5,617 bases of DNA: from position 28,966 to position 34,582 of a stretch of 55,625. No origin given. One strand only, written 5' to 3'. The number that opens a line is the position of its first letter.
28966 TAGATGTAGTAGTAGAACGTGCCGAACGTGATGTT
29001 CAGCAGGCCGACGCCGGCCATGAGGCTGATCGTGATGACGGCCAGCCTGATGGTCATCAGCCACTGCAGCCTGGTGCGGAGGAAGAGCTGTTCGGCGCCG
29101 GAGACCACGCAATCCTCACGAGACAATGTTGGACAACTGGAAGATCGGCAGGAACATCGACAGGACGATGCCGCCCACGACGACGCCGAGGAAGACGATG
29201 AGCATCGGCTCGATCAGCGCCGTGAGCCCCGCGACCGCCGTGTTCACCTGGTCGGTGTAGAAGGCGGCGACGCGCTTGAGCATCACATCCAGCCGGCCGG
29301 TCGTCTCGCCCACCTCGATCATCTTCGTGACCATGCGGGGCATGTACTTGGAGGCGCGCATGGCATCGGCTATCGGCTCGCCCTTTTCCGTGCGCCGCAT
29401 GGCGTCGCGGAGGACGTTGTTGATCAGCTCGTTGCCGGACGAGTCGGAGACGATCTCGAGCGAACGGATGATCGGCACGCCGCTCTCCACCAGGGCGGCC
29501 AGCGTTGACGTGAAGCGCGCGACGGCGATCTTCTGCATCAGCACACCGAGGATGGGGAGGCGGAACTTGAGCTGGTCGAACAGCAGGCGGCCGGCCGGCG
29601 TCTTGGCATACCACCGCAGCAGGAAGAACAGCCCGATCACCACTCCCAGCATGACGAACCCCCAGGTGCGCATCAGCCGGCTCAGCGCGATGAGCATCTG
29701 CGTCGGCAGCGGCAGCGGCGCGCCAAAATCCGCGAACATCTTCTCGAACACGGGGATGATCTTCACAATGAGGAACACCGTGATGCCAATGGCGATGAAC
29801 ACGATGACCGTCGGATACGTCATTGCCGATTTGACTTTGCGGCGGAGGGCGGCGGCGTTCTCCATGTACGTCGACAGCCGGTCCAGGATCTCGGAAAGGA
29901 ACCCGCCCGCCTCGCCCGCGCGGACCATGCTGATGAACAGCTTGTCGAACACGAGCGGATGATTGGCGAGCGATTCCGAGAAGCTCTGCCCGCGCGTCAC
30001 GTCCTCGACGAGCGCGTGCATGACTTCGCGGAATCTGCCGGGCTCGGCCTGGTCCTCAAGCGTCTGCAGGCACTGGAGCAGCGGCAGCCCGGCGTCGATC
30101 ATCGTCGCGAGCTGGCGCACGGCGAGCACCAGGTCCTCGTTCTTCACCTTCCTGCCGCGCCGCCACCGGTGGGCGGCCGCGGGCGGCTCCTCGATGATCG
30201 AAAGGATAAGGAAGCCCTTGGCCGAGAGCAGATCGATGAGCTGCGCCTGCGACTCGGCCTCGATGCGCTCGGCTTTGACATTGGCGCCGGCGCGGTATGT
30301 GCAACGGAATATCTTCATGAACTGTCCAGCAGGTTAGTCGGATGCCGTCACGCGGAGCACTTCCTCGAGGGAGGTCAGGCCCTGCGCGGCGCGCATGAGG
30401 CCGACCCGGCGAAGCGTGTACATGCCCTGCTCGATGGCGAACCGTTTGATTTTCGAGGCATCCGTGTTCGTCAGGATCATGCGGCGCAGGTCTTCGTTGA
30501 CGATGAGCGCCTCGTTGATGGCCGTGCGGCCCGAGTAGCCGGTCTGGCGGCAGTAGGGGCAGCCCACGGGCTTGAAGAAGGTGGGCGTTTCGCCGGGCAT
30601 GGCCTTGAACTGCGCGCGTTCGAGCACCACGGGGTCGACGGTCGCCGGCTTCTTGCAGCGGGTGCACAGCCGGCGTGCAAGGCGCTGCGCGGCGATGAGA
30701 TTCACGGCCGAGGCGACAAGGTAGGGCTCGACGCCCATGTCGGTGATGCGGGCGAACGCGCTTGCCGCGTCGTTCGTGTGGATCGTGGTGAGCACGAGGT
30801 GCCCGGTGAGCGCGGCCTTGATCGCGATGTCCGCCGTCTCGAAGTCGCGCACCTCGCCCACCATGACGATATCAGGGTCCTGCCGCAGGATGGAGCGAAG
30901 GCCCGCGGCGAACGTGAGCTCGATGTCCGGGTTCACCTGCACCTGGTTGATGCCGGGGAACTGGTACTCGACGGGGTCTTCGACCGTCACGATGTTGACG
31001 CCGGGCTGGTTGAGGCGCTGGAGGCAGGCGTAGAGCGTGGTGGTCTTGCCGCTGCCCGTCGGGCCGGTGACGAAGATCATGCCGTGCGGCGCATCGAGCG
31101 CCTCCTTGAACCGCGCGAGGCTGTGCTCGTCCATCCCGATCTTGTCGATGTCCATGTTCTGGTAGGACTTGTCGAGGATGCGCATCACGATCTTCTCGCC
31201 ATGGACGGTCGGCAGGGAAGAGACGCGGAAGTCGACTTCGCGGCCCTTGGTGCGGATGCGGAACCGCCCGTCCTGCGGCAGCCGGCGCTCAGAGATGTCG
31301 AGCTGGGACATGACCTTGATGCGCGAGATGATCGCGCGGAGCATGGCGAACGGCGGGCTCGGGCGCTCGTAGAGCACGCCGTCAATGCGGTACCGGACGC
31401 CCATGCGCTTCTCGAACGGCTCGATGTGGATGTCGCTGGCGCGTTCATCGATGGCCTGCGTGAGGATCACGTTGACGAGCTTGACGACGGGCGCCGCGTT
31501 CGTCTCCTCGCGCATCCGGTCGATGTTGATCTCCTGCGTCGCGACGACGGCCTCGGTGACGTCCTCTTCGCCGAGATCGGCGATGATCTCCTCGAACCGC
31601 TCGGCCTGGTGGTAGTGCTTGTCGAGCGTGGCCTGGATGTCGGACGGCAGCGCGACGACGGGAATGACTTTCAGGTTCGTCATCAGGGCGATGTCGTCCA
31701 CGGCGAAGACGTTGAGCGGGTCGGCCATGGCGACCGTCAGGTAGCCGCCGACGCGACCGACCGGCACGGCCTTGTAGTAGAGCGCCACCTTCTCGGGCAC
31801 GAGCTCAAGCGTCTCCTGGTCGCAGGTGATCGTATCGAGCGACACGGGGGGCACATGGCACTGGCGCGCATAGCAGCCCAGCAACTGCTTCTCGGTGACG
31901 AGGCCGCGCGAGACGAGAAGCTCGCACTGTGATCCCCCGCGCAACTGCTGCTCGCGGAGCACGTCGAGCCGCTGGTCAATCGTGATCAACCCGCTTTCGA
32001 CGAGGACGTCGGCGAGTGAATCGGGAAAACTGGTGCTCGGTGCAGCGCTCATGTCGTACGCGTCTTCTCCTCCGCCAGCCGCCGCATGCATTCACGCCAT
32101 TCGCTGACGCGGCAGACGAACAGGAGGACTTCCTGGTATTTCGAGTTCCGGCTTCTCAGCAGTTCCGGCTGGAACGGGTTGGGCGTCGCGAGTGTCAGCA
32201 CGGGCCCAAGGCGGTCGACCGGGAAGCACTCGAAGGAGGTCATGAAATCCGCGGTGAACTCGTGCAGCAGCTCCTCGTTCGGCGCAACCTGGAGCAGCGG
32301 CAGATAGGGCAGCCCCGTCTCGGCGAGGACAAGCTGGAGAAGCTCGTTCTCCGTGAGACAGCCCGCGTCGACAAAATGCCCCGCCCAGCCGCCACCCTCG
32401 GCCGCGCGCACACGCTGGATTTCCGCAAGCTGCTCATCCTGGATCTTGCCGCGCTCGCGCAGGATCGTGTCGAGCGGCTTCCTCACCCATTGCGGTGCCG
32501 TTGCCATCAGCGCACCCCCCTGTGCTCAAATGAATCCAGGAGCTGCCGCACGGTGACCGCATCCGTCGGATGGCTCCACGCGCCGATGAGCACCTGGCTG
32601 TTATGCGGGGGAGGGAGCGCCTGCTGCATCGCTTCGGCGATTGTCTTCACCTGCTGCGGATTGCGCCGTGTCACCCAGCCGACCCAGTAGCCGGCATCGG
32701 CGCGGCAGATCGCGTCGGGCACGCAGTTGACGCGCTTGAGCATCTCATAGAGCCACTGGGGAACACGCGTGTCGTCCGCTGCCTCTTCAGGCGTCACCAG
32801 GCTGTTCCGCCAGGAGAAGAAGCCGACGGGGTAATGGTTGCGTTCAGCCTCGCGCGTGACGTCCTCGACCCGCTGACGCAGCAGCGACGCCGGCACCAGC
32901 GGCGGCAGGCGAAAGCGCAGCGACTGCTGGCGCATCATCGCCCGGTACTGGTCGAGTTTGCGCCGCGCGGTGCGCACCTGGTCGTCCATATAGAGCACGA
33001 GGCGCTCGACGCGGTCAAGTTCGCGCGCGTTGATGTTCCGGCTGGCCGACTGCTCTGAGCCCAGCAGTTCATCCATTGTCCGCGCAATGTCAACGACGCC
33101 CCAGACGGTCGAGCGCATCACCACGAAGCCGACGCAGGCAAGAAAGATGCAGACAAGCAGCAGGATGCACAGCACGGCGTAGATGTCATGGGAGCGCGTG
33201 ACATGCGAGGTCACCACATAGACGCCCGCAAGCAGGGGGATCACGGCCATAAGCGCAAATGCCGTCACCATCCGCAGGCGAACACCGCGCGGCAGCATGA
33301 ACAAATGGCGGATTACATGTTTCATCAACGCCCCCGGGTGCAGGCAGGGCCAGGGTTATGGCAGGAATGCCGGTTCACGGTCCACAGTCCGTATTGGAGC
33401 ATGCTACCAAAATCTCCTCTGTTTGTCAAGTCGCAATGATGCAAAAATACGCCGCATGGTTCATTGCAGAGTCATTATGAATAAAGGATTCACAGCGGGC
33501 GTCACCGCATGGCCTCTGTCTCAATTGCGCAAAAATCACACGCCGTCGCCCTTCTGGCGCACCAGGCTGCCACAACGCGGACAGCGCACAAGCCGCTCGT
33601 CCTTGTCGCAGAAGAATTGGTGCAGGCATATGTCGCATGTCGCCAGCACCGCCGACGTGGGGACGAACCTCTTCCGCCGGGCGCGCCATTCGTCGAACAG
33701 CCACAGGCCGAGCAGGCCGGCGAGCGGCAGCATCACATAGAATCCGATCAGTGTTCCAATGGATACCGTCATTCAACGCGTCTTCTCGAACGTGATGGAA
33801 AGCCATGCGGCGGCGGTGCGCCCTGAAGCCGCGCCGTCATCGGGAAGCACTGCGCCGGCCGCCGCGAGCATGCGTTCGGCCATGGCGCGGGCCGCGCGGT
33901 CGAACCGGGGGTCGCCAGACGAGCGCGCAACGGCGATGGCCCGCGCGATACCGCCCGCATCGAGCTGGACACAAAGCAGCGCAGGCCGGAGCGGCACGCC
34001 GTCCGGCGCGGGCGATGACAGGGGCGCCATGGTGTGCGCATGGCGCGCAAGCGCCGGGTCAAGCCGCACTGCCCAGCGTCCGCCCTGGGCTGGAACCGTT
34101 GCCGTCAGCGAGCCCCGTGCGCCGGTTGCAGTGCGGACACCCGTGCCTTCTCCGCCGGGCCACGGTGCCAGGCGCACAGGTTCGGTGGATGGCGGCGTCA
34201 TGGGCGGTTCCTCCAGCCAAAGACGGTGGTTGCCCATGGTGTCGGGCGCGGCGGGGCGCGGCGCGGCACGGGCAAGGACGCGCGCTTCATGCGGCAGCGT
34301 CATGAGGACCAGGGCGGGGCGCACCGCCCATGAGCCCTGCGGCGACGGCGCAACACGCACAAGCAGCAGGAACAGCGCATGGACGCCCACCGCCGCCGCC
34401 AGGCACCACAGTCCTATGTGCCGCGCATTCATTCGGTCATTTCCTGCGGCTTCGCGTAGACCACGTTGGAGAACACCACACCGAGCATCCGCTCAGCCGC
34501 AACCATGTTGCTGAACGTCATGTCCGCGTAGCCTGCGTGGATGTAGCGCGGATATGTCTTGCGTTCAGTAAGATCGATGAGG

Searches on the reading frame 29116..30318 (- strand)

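Call 88: search_protein_families(library=pfam, proteins=[window:29116-30318:-], max_evalue=0.001)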
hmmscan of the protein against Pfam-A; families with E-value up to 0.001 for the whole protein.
window:29116-30318:- (400 aa): 1 family
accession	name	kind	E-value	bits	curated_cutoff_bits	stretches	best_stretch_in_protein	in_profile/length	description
PF00482.28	T2SSF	-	5.8e-64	214.1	25.2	2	67-189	2-125/125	Type II secretion system (T2SS), protein F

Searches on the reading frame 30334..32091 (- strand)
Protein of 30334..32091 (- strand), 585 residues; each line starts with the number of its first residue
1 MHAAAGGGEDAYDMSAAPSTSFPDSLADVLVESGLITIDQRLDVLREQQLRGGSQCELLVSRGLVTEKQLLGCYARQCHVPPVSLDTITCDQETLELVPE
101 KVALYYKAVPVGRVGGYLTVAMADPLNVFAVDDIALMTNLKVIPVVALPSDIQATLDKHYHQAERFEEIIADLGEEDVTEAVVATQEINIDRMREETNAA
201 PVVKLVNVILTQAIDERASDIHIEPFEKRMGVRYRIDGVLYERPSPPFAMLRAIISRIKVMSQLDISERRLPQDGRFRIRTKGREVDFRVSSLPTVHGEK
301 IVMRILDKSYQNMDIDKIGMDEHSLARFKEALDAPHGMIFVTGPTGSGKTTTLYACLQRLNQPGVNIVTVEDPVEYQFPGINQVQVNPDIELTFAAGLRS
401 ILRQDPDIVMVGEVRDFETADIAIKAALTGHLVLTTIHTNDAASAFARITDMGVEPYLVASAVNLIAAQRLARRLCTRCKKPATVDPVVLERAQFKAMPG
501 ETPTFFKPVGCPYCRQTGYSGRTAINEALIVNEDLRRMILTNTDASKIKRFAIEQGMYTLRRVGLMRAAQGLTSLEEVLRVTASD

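Call 88: search_protein_families(library=pfam, proteins=[window:30334-32091:-], max_evalue=0.001)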
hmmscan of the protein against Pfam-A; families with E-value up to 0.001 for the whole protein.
window:30334-32091:- (585 aa): 6 families
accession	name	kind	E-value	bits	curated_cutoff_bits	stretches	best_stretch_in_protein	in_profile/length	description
PF00437.27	T2SSE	-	4e-145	483.6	24.9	1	196-580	2-370/370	Type II/IV secretion system protein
PF05157.20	MshEN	-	9.4e-21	74.1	23.1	1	80-164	3-88/90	MshEN domain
PF13191.12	AAA_16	-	2.1e-05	25.5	32.6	1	326-430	10-110/167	AAA ATPase domain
PF13401.12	AAA_22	-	0.00017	22.4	27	1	336-373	5-42/130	AAA domain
PF25199.1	nSTAND_NTPase5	-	0.00017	21.9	34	1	329-381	34-87/145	Novel STAND NTPase 5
PF03266.21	NTPase_1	-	0.00061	20.1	23.9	0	339-367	2-30/168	NTPase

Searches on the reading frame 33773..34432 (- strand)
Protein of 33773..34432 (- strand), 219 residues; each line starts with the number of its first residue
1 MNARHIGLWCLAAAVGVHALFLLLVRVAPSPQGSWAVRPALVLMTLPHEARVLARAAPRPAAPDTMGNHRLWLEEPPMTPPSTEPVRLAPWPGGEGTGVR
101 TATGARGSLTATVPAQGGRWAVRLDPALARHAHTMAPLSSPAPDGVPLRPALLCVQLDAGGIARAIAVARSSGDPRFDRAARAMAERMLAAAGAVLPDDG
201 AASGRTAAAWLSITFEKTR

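Call 33: search_protein_families(library=ncbifam, proteins=[window:33773-34432:-], max_evalue=0.001)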
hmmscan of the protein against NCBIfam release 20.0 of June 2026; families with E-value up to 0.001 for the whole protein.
window:33773-34432:- (219 aa): 1 family
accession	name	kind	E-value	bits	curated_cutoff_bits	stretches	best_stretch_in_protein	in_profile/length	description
TIGR01352.1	tonB_Cterm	subfamily_domain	0.00014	22.1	27.1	1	153-188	18-53/76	TonB family protein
